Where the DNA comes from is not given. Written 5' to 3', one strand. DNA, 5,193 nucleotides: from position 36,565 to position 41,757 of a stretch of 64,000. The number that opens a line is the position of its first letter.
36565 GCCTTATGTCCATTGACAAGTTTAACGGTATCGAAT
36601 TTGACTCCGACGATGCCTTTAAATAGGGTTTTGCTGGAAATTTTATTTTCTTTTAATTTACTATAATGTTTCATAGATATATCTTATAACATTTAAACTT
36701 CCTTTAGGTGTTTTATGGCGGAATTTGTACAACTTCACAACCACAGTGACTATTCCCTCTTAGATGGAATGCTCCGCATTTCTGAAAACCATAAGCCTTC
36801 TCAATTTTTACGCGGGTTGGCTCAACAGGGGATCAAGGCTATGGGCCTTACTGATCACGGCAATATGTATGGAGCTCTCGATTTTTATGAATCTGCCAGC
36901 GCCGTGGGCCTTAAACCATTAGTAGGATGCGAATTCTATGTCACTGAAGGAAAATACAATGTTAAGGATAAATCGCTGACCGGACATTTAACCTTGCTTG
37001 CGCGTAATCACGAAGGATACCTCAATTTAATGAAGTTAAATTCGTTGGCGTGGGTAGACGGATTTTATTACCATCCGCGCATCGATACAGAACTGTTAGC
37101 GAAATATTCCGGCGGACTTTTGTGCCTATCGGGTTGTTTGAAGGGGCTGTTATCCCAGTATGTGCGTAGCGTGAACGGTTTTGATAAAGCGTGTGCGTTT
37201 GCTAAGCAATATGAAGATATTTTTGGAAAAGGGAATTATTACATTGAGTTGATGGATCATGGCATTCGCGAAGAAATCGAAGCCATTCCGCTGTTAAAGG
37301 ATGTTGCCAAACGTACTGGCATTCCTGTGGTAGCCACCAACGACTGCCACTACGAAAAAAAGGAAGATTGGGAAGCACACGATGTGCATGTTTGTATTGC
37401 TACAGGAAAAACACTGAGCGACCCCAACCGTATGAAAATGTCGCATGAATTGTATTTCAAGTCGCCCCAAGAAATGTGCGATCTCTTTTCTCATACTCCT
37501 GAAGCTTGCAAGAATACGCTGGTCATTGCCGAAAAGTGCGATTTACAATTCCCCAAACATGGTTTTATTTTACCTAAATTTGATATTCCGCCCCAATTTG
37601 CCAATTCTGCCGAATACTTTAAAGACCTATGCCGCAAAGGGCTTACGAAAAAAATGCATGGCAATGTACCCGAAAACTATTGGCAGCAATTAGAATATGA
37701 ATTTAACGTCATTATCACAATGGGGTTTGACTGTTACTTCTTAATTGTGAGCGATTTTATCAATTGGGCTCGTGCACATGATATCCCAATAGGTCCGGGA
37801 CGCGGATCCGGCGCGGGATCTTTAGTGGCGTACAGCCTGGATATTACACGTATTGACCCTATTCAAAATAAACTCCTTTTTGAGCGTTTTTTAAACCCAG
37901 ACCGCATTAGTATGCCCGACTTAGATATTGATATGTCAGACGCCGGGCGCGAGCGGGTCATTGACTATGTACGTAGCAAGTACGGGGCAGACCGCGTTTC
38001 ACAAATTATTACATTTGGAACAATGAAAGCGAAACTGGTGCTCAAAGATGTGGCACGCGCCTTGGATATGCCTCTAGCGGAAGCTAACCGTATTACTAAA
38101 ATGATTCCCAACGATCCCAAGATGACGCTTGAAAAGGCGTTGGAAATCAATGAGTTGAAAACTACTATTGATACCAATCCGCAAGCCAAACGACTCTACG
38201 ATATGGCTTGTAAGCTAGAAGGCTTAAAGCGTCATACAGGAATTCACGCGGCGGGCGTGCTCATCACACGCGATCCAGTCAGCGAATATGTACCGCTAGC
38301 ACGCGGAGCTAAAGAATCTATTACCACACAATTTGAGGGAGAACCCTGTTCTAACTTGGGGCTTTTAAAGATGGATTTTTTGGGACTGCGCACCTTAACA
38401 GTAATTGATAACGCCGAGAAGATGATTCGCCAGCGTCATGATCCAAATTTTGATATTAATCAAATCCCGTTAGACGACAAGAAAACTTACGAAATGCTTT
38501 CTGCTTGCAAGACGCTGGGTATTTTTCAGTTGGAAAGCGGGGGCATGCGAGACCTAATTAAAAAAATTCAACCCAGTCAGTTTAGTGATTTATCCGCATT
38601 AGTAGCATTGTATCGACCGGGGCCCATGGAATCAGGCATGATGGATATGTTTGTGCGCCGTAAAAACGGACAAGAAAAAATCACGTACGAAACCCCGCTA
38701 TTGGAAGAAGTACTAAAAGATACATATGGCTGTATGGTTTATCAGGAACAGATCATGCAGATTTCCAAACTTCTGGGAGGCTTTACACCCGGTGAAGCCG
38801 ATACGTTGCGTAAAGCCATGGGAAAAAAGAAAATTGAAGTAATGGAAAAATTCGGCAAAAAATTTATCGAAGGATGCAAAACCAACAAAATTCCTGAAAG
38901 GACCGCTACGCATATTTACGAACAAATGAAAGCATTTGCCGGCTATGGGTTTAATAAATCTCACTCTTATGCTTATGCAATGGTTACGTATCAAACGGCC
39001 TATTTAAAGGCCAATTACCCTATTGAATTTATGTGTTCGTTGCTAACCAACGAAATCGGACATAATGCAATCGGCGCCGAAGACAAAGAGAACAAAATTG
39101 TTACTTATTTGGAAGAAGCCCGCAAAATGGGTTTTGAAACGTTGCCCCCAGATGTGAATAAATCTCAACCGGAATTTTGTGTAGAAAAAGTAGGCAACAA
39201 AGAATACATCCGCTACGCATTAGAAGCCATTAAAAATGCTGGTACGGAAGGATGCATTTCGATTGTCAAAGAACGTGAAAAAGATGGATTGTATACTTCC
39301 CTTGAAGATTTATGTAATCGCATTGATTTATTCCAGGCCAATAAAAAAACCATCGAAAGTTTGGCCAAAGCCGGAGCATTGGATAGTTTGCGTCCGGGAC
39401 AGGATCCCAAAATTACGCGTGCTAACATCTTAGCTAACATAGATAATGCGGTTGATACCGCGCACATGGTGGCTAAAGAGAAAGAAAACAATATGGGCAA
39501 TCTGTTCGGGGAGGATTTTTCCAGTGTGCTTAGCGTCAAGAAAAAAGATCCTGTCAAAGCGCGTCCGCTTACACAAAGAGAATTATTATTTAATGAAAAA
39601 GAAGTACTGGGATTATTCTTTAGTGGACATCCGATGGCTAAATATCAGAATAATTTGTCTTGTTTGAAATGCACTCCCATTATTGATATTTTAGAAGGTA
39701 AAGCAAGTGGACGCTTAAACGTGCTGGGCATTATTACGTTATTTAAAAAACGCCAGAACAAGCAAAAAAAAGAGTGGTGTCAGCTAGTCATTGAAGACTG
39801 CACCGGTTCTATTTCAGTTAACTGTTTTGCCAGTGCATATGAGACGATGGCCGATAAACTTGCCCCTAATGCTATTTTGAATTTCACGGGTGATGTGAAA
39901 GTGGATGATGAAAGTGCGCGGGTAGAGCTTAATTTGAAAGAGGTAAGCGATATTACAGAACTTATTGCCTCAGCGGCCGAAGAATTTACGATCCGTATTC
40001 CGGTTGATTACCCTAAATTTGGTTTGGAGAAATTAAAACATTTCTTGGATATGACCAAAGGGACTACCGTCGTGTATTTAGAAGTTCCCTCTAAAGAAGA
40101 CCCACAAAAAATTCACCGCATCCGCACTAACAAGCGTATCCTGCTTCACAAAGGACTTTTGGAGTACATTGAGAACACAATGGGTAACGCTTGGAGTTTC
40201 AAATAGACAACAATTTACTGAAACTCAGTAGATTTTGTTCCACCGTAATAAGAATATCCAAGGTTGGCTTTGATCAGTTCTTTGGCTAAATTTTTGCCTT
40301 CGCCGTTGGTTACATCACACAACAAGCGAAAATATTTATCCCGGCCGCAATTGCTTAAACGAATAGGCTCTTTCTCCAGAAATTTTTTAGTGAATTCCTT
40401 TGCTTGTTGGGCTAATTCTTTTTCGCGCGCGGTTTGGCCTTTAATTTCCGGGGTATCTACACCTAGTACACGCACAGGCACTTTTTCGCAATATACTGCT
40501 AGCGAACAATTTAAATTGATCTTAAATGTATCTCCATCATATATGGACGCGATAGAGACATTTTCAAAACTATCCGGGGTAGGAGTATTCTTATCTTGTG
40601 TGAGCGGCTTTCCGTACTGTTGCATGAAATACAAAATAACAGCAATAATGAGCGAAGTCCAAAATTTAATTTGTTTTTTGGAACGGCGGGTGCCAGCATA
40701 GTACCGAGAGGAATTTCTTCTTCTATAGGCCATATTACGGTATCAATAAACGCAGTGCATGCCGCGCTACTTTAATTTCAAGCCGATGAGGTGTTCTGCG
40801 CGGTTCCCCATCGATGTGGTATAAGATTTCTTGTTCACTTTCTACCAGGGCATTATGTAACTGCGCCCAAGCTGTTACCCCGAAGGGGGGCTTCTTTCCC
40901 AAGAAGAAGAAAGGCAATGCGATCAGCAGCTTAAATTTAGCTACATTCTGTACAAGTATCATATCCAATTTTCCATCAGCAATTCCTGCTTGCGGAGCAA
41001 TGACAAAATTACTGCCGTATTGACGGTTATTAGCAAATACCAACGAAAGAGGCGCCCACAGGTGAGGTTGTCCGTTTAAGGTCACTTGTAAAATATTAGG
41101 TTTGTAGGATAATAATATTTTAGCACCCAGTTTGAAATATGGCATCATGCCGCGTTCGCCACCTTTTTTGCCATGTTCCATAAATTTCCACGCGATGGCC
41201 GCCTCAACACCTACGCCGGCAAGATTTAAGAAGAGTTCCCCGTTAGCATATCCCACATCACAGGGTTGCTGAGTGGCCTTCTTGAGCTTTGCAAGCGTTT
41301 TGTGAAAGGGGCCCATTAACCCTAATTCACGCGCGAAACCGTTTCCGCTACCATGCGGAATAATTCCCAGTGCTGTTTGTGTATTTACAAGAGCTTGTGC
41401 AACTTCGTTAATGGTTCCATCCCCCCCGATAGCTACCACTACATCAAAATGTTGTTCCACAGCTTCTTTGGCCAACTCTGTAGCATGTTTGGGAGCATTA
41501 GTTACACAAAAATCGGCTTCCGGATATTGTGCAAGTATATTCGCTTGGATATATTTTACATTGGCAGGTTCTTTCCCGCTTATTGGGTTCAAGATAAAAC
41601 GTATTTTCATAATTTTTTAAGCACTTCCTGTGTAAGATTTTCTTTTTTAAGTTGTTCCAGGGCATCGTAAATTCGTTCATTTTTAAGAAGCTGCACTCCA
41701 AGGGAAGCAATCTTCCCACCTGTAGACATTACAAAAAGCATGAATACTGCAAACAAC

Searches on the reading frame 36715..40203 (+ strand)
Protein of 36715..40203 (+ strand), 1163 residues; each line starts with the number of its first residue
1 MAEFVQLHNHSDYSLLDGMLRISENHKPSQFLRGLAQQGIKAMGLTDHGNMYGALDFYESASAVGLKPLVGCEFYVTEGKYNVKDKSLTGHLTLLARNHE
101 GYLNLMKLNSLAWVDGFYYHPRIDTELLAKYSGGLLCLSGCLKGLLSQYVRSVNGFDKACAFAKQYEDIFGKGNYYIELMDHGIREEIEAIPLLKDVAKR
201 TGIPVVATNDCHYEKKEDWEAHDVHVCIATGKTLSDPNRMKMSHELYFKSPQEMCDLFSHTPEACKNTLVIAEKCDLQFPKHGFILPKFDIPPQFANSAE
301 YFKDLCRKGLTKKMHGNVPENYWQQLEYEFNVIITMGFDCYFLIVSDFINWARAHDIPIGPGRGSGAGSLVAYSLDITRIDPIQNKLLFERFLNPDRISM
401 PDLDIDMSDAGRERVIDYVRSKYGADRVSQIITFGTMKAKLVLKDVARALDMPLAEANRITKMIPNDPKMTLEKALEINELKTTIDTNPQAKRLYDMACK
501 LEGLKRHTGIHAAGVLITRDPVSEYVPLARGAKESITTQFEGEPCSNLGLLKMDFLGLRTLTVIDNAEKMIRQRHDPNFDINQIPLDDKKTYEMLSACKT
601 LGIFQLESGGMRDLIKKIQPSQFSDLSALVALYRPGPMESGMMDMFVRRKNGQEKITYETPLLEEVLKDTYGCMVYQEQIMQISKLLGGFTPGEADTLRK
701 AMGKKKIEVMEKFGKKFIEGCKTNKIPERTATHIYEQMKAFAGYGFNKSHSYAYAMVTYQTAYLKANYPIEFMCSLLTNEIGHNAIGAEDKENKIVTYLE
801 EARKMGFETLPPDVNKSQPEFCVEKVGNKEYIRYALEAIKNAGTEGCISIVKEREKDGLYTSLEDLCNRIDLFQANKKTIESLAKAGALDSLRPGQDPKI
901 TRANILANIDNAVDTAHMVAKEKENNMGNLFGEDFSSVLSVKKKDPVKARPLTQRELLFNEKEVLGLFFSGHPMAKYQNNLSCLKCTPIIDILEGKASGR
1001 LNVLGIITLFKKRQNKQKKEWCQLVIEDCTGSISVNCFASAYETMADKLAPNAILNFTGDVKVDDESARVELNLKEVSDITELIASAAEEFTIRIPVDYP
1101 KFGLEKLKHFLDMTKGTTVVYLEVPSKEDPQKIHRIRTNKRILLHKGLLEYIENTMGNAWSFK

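Call 23: search_protein_families(library=pfam, proteins=[window:36715-40203:+], max_evalue=0.001)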
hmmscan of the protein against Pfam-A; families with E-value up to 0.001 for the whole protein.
window:36715-40203:+ (1163 aa): 5 families
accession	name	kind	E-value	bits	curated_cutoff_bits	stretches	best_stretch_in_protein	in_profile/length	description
PF07733.18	DNA_pol3_alpha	-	1.4e-100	336.7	23.9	1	300-557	1-260/260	Bacterial DNA polymerase III alpha NTPase domain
PF17657.6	DNA_pol3_finger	-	2e-68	229.4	22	1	560-724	1-165/166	Bacterial DNA polymerase III alpha subunit finger domain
PF02811.25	PHP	-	2.9e-46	158.3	26.4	1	7-182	2-164/164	PHP domain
PF14579.12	HHH_6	-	9e-25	87.1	25.6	1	806-893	1-84/90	Helix-hairpin-helix motif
PF01336.31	tRNA_anti-codon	-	8.3e-07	29.3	27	1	1009-1078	9-73/75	OB-fold nucleic acid binding domain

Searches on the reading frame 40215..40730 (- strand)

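Call 23: search_protein_families(library=pfam, proteins=[window:40215-40730:-], max_evalue=0.001)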
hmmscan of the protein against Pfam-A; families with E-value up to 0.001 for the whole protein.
window:40215-40730:- (171 aa): 1 family
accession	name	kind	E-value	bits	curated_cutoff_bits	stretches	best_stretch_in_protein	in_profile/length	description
PF00565.23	SNase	-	2.2e-10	41.4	21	1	86-159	2-75/107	Staphylococcal nuclease homologue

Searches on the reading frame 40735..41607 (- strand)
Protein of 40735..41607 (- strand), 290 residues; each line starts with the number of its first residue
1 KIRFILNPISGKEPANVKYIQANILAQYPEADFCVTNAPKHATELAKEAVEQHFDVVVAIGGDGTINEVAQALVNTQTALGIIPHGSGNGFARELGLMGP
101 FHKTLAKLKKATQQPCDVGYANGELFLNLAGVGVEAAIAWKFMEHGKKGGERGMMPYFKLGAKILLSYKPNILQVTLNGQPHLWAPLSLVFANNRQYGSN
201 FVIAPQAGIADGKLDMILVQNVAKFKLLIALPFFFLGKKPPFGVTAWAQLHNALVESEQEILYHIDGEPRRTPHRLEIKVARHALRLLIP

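Call 23: search_protein_families(library=pfam, proteins=[window:40735-41607:-], max_evalue=0.001)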
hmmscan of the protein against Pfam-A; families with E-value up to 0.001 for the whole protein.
window:40735-41607:- (290 aa): 3 families
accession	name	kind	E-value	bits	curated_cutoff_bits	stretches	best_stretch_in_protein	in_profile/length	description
PF00781.29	DAGK_cat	-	8.1e-28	97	23.6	1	1-120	1-124/125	Diacylglycerol kinase catalytic domain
PF19279.4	YegS_C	-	3.4e-15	56.6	27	1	152-287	22-156/158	YegS C-terminal NAD kinase beta sandwich-like domain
PF01513.26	NAD_kinase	-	6.1e-05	23.8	25.5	1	34-76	53-95/130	ATP-NAD kinase N-terminal domain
